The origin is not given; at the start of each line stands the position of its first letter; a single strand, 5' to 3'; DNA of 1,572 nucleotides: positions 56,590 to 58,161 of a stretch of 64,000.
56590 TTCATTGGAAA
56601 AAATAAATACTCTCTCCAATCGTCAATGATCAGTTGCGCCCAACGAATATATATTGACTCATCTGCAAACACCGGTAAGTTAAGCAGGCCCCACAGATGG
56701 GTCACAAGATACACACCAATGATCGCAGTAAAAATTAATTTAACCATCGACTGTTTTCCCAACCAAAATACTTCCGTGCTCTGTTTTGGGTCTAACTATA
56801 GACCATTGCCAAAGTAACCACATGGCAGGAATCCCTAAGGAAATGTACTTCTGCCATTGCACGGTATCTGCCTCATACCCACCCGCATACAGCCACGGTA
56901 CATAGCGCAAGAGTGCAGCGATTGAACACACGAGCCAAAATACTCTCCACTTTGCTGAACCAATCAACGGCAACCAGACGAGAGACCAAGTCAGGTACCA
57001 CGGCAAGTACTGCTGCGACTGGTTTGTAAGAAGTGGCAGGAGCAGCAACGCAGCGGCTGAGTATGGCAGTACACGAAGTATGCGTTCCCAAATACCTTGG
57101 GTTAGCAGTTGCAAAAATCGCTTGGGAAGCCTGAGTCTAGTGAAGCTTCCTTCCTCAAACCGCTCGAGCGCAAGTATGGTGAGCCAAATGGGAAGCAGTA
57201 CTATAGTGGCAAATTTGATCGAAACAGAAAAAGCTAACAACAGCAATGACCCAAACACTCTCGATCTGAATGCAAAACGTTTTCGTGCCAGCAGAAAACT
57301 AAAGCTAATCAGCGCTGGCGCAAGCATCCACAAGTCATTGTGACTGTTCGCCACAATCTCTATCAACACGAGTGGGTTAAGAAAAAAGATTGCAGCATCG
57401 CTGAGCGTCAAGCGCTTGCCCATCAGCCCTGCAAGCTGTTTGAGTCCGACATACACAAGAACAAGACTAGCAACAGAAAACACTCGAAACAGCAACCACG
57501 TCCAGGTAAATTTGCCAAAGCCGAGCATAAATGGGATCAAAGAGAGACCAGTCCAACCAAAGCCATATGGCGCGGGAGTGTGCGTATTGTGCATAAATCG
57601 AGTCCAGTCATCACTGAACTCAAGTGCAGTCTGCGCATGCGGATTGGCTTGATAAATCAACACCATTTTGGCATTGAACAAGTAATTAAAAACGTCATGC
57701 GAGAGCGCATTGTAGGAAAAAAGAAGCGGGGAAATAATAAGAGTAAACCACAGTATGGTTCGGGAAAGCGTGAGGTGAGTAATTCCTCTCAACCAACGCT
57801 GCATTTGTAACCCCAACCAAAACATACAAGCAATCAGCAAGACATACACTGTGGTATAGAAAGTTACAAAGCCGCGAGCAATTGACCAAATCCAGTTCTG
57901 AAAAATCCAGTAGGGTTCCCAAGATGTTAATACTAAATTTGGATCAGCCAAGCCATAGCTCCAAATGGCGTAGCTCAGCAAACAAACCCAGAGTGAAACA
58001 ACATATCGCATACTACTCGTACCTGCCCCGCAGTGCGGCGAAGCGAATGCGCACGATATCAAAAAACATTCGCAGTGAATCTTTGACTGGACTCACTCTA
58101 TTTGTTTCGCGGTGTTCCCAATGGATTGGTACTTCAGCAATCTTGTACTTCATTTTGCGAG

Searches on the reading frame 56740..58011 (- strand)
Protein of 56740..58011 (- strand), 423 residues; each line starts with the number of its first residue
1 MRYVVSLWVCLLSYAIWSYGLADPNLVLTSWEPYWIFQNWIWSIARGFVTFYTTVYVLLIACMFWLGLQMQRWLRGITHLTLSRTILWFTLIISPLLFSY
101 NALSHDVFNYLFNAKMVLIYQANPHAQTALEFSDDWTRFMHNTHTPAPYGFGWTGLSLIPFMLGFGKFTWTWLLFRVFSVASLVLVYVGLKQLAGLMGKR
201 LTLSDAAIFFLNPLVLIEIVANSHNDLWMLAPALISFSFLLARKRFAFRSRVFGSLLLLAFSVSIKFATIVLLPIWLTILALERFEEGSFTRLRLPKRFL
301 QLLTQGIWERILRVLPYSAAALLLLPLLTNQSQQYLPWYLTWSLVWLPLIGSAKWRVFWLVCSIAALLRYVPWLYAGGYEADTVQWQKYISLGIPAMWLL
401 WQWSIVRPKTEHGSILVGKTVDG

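Call 3: search_protein_families(library=pfam, proteins=[window:56740-58011:-], max_evalue=0.01)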
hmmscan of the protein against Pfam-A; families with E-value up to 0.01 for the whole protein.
window:56740-58011:- (423 aa): 0 families

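Call 11: search_protein_families(library=ncbifam, proteins=[window:56740-58011:-], max_evalue=0.001)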
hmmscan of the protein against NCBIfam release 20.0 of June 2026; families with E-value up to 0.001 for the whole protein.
window:56740-58011:- (423 aa): 0 families

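Call 38: search_solved_structures(query=A2, max_evalue=1)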
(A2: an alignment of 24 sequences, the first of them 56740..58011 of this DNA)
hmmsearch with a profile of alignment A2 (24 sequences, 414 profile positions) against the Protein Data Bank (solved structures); distinct sequences matched with E-value up to 1: 0.

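Call 42: find_homologous_proteins(query=window:56740-58011:-, max_evalue=0.00001)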
Query window:56740-58011:- (423 aa): 666 proteins with E <= 0.00001 among 8000 candidates; the best 120 are listed.
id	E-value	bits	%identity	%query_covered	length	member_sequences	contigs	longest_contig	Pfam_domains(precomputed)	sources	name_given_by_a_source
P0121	2.5e-279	945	100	100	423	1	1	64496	PF26314.1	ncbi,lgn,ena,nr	ncbi:MAG: hypothetical protein O2840_01180 [bacterium]|nr:hypothetical protein [bacterium]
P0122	6.1e-215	732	75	100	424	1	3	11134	PF26314.1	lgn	-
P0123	2.6e-210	717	74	100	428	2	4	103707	PF26314.1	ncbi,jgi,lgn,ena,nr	ncbi:MAG: hypothetical protein GW947_02710 [Candidatus Pacebacteria bacterium]|nr:hypothetical prote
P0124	1.4e-181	623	65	100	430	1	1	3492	PF26314.1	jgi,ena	-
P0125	1.6e-172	593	64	100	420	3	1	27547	PF26314.1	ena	-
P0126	3.0e-165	569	64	95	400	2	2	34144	PF26314.1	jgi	-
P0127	2.1e-125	437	51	98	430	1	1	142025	PF26314.1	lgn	-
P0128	1.8e-123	431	51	98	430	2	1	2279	PF26314.1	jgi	-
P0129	7.1e-123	429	52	98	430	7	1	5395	PF26314.1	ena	-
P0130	1.3e-116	408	52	98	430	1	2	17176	PF26314.1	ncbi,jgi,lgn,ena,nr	ncbi:MAG: hypothetical protein COY80_00270 [Candidatus Pacebacteria bacterium CG_4_10_14_0_8_um_filt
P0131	3.3e-105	371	47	93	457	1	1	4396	PF26314.1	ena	-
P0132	1.8e-103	365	46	96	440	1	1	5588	PF26314.1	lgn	-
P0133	6.3e-102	360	47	90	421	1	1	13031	PF26314.1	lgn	-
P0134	2.3e-101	358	48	91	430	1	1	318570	PF26314.1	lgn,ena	-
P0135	2.5e-101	358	47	95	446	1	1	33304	PF26314.1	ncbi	-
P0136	4.4e-101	357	47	89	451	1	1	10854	PF26314.1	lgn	-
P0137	7.2e-101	356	48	91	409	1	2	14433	PF26314.1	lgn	-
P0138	1.1e-100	356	51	89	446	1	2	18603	PF26314.1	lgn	-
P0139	2.8e-100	355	45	92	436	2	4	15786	PF26314.1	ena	-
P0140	3.1e-100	354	47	91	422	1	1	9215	PF26314.1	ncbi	-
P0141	3.7e-100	354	46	91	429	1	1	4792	PF26314.1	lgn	-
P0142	5.7e-100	354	48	90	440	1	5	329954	PF26314.1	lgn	-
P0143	1.9e-99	352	46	93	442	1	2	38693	PF26314.1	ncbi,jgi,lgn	jgi:hypothetical protein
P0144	2.1e-99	352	45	89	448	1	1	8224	PF26314.1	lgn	-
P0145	1.7e-98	349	47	88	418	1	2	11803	PF26314.1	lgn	-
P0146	2.4e-98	348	46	91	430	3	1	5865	PF26314.1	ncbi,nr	ncbi:MAG: alpha,6-mannosyltransferase [Patescibacteria group bacterium]|nr:alpha,6-mannosyltransfera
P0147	2.2e-97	345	45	93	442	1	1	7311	PF26314.1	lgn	-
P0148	3.3e-97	344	44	94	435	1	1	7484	PF26314.1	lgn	-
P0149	5.5e-97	344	48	94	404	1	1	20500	PF26314.1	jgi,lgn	jgi:hypothetical protein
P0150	6.6e-97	343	45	93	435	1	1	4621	PF26314.1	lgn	-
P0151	1.6e-96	342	45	91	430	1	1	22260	PF26314.1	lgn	-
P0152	3.3e-96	341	44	96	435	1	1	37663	PF26314.1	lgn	-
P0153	4.4e-96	341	49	92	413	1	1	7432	PF26314.1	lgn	-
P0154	4.5e-96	341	46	89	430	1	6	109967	PF26314.1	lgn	-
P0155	5.7e-96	340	45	92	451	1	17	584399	PF26314.1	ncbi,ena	-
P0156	1.5e-95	339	45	91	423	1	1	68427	PF26314.1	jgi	jgi:hypothetical protein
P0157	2.0e-95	339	43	92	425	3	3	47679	PF26314.1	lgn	-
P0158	2.3e-95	338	46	97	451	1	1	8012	PF26314.1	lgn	-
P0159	3.3e-95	338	46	89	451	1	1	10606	PF26314.1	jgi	jgi:hypothetical protein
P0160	5.9e-95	337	44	96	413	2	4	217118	PF26314.1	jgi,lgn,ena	-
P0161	1.1e-94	336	44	92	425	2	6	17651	PF26314.1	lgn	-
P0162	1.5e-94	336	44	93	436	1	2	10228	PF26314.1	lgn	-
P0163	1.6e-94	336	46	93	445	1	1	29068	PF26314.1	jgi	-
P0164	1.8e-94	335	46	96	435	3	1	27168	PF26314.1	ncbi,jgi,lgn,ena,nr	ncbi:MAG: hypothetical protein COU66_03725 [Candidatus Pacebacteria bacterium CG10_big_fil_rev_8_21_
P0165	2.2e-94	335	46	92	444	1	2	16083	PF26314.1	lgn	-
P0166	3.0e-94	335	46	94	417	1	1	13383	PF26314.1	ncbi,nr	ncbi:MAG: hypothetical protein GF390_00505 [Candidatus Pacebacteria bacterium]|nr:hypothetical prote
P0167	3.5e-94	334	43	98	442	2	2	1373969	PF26314.1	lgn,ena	-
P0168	4.1e-94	334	44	97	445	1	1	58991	PF26314.1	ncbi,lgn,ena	-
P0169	5.6e-94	334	49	94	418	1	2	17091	PF26314.1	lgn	-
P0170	6.6e-94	334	44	96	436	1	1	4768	PF26314.1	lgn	-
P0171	7.8e-94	333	46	92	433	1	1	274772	PF26314.1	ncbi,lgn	-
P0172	1.3e-93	333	44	91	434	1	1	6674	PF26314.1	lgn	-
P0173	1.4e-93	332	44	91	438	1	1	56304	PF26314.1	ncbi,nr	ncbi:hypothetical protein KA082_00205 [Candidatus Woesebacteria bacterium]|nr:hypothetical protein [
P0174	1.5e-93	332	49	93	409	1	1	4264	PF26314.1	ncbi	ncbi:hypothetical protein BH10PAT2_BH10PAT2_2220 [soil metagenome]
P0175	1.6e-93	332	44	91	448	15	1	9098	PF26314.1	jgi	-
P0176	2.6e-93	332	41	96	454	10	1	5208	PF26314.1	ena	-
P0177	2.8e-93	331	45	92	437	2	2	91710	PF26314.1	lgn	-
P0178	8.4e-93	330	43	95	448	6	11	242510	PF26314.1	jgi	jgi:hypothetical protein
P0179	8.5e-93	330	40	97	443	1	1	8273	PF26314.1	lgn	-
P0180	1.1e-92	330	47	89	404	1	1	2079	PF26314.1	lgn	-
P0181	1.3e-92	329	44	91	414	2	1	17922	PF26314.1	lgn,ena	-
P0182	1.5e-92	329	48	89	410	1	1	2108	PF26314.1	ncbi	-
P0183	2.0e-92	329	44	89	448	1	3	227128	PF26314.1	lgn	-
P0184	2.7e-92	328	45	92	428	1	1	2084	PF26314.1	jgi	jgi:hypothetical protein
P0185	3.0e-92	328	47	89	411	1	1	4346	PF26314.1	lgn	-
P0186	5.7e-92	327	46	94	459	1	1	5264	PF26314.1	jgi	jgi:hypothetical protein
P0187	5.7e-92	327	46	91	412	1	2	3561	PF26314.1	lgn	-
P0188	6.6e-92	327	43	92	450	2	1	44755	PF26314.1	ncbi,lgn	ncbi:MAG: hypothetical protein PVJ09_04775 [Candidatus Woesebacteria bacterium]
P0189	1.9e-91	325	47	90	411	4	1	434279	PF26314.1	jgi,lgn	-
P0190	2.4e-91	325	43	92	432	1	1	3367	PF26314.1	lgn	-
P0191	2.9e-91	325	45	89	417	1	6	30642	PF26314.1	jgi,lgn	jgi:hypothetical protein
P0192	2.9e-91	325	46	91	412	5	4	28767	PF26314.1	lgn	-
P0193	4.2e-91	324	44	95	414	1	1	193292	PF26314.1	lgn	-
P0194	5.2e-91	324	44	96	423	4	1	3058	PF26314.1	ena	-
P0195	5.5e-91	324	46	93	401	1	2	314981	PF26314.1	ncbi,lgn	-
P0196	6.0e-91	324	47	88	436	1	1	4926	PF26314.1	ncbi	-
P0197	9.7e-91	323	45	89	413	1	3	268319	PF26314.1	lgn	-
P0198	9.8e-91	323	49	90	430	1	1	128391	PF26314.1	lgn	-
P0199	1.2e-90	323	43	95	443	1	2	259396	PF26314.1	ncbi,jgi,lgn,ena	jgi:hypothetical protein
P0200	1.3e-90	323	46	91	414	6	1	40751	PF26314.1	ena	-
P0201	1.4e-90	323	44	96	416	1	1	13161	PF26314.1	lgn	-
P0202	2.0e-90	322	43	92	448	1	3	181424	PF26314.1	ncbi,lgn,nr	ncbi:MAG: hypothetical protein H6773_01655 [Pseudomonadales bacterium]|nr:hypothetical protein [Cand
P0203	2.2e-90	322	46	89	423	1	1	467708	PF26314.1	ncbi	-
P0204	2.6e-90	322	44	91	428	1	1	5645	PF26314.1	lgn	-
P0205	2.9e-90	322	41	98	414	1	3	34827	PF26314.1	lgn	-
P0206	3.1e-90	321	44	91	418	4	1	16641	PF26314.1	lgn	-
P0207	3.6e-90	321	48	93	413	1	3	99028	PF26314.1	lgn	-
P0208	3.9e-90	321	45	92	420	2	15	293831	PF26314.1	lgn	-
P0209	4.0e-90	321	47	92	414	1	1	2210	PF26314.1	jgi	jgi:hypothetical protein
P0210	4.7e-90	321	46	89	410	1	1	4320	PF26314.1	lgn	-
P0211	4.8e-90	321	47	91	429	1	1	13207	PF26314.1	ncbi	ncbi:MAG: hypothetical protein ABII10_02780 [Candidatus Paceibacterota bacterium]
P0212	4.9e-90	321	45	90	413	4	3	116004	PF26314.1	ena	-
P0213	6.0e-90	320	44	92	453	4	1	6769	PF26314.1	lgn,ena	-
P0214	6.9e-90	320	42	93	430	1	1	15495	PF26314.1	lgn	-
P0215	7.4e-90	320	47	92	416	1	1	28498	PF26314.1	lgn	-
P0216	9.4e-90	320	45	91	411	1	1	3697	PF26314.1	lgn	-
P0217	1.6e-89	319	42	95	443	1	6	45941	PF26314.1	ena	-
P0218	1.7e-89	319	47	89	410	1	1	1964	PF26314.1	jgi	-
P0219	1.9e-89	319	45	92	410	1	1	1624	PF26314.1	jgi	jgi:hypothetical protein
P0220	2.0e-89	319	45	90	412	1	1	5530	PF26314.1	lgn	-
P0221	2.0e-89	319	44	92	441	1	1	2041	PF26314.1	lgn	-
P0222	2.5e-89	318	46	91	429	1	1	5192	PF26314.1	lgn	-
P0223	3.3e-89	318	45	93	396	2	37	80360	PF26314.1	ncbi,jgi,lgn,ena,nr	ncbi:MAG: hypothetical protein HN846_04565 [Candidatus Pacebacteria bacterium]|jgi:hypothetical prot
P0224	6.1e-89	317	45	90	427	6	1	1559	PF26314.1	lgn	-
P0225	1.1e-88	316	43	94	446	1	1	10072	PF26314.1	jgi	jgi:hypothetical protein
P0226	1.3e-88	316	48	90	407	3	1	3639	PF26314.1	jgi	-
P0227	1.7e-88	316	43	94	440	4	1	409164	PF26314.1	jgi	-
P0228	1.8e-88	316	42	95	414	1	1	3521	PF26314.1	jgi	jgi:hypothetical protein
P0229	2.0e-88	315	42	94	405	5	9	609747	PF26314.1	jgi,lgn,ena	jgi:hypothetical protein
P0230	3.4e-88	315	47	89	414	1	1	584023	PF26314.1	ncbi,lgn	-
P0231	3.6e-88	315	45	91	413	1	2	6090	PF26314.1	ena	-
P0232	3.8e-88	315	44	89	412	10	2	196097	PF26314.1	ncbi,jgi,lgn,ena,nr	ncbi:MAG: hypothetical protein AUK08_01445 [Candidatus Pacebacteria bacterium CG2_30_36_39]|nr:MAG: 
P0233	4.1e-88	314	44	91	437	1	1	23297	PF26314.1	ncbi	-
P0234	4.4e-88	314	45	92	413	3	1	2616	PF26314.1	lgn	-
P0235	5.3e-88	314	46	91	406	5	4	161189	PF26314.1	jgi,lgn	-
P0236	5.5e-88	314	47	93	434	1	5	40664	PF26314.1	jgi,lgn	-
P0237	5.5e-88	314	43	93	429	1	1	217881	PF26314.1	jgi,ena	jgi:hypothetical protein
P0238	6.2e-88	314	46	95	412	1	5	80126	PF26314.1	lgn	-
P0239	9.3e-88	313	47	89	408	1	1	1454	PF26314.1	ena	-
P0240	1.1e-87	313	42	91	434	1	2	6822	PF26314.1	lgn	-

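Call 49: search_protein_families(library=pfam, proteins=[window:56740-58011:-], max_evalue=1)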
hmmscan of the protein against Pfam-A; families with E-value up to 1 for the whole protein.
window:56740-58011:- (423 aa): 0 families

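Call 50: predict_structure(alignment_id=A6)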
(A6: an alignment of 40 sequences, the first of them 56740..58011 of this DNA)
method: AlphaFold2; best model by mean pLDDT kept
length: 423 residues; sequences in the alignment: 40
mean_pLDDT: 89.0   pTM: 0.88
mean pLDDT of the five models: 89.0, 88.3, 88.2, 87.6, 87.1
residues with pLDDT >= 90: 279; 70-90: 110; 50-70: 25; < 50: 9
segments of 3 or more residues with pLDDT < 50: 412-414, 418-423
pLDDT, mean of each block of 10 residues (from residue 1): 96 96 77 90 94 98 98 93 96 93 76 90 87 69 71 92 90 91 97 95 97 96 90 97 91 97 93 96 81 79 87 95 88 79 96 96 96 92 92 96 79 50 43
secondary structure, 60 per line:
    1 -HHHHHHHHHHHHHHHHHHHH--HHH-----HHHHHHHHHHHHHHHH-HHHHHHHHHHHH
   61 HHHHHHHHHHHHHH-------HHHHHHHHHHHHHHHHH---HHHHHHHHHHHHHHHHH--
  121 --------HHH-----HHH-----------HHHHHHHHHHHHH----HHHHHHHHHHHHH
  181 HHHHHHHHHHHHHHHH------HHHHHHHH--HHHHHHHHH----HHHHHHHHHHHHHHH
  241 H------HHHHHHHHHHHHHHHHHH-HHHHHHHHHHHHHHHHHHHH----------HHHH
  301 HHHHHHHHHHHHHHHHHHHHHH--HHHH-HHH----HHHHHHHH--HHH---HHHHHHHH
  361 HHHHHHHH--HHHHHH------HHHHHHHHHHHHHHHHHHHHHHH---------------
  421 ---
elements in order: H2-21 H32-47 H49-74 H82-98 H102-118 H151-163 H168-196 H203-210 H213-221 H226-241 H248-265 H267-286 H297-322 H325-328 H337-344 H353-368 H371-376 H383-405
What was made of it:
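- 56740..58011 (-): MptA/MptB-family polytopic glycosyltransferase (423 aa, about 8 TM). Model pLDDT 89 (call 50).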

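Call 55: fold_search(model_id=the predicted structure, library=pdb)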
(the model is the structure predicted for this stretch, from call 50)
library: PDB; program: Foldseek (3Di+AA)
matches with E <= 10: 111; with E <= 0.001: 0
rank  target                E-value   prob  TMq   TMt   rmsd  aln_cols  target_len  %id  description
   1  5gmy_A                3.1e-01  0.84  0.28  0.15  19.0       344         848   12  Crystal structure of the Archaeoglobus fulgidus oligosaccharyltransferase (O29867_ARCFU) tethered with an acceptor pep (released 2017-02-01)
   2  3wak                  4.6e-01  0.77  0.29  0.15  21.4       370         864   14  Crystal structure of the Archaeoglobus fulgidus oligosaccharyltransferase (O29867_ARCFU) in the apo form (released 2013-10-30)
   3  5f15                  9.8e-01  0.75  0.36  0.29  13.9       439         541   11  Crystal Structure of ArnT from Cupriavidus metallidurans bound to Undecaprenyl phosphate (released 2016-02-17)
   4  5ezm                  1.2e+00  0.60  0.30  0.25  14.8       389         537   13  Crystal Structure of ArnT from Cupriavidus metallidurans in the apo state (released 2016-02-17)
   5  7dix_A                1.7e+00  0.04  0.12  0.11  25.1       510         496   12  Crystal structure of LeuT in lipidic cubic phase at pH 5 (released 2021-04-07)
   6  6zin                  1.7e+00  0.08  0.11  0.11  22.2       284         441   13  Crystal structure of the neurotensin receptor 1 in complex with the small molecule inverse agonist SR48692 (released 2021-02-10)
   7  8imx_U                2.1e+00  0.33  0.31  0.31  17.0       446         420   10  Cryo-EM structure of GPI-T with a chimeric GPI-anchored protein (released 2023-08-16)
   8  9jxk                  2.2e+00  0.06  0.14  0.11  27.9       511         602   14  Cryo-EM structure of human XPR1 in a closed state at the intracellular gate and an open state at the extracellular gate, (released 2025-08-27)
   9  6grj_E                2.2e+00  0.04  0.10  0.12  35.3       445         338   11  Structure of the AhlB pore of the tripartite alpha-pore forming toxin, AHL, from Aeromonas hydrophila. (released 2019-07-03)
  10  7p3r_B                2.4e+00  0.05  0.12  0.14  37.2       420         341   10  Helical structure of the toxin MakA from Vibrio cholera (released 2022-02-23)
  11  6grj_A                2.4e+00  0.04  0.11  0.14  35.9       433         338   12  Structure of the AhlB pore of the tripartite alpha-pore forming toxin, AHL, from Aeromonas hydrophila. (released 2019-07-03)
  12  6p25_B                2.8e+00  0.44  0.28  0.18  13.5       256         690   14  Structure of S. cerevisiae protein O-mannosyltransferase Pmt1-Pmt2 complex bound to the sugar donor and a peptide acce (released 2019-07-10)
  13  6dry                  2.8e+00  0.04  0.14  0.15  24.8       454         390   10  Structural Determinants of Activation and Biased Agonism at the 5-HT2B Receptor (released 2018-08-29)
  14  7zkb                  2.8e+00  0.03  0.09  0.04  24.7       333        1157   11  ABCB1 V978C mutant (mABCB1) in the inward facing state (released 2023-04-26)
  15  5ko2_A                3.0e+00  0.03  0.10  0.05  25.9       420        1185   12  Mouse pgp 34 linker deleted mutant Hg derivative (released 2016-11-30)
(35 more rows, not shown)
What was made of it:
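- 56740..58011 (-): The top four Foldseek hits are GT-C enzymes (AglB, ArnT) but weak, E 0.3-1.2 (call 55).
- On MptA/MptB family GT-C (PF26314): The fold search gives GT-C enzymes on top, but weakly (call 55).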

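Call 82: search_protein_families(library=padloc, proteins=[window:56740-58011:-], max_evalue=0.001)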
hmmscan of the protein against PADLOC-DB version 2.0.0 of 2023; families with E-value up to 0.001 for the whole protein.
window:56740-58011:- (423 aa): 0 families
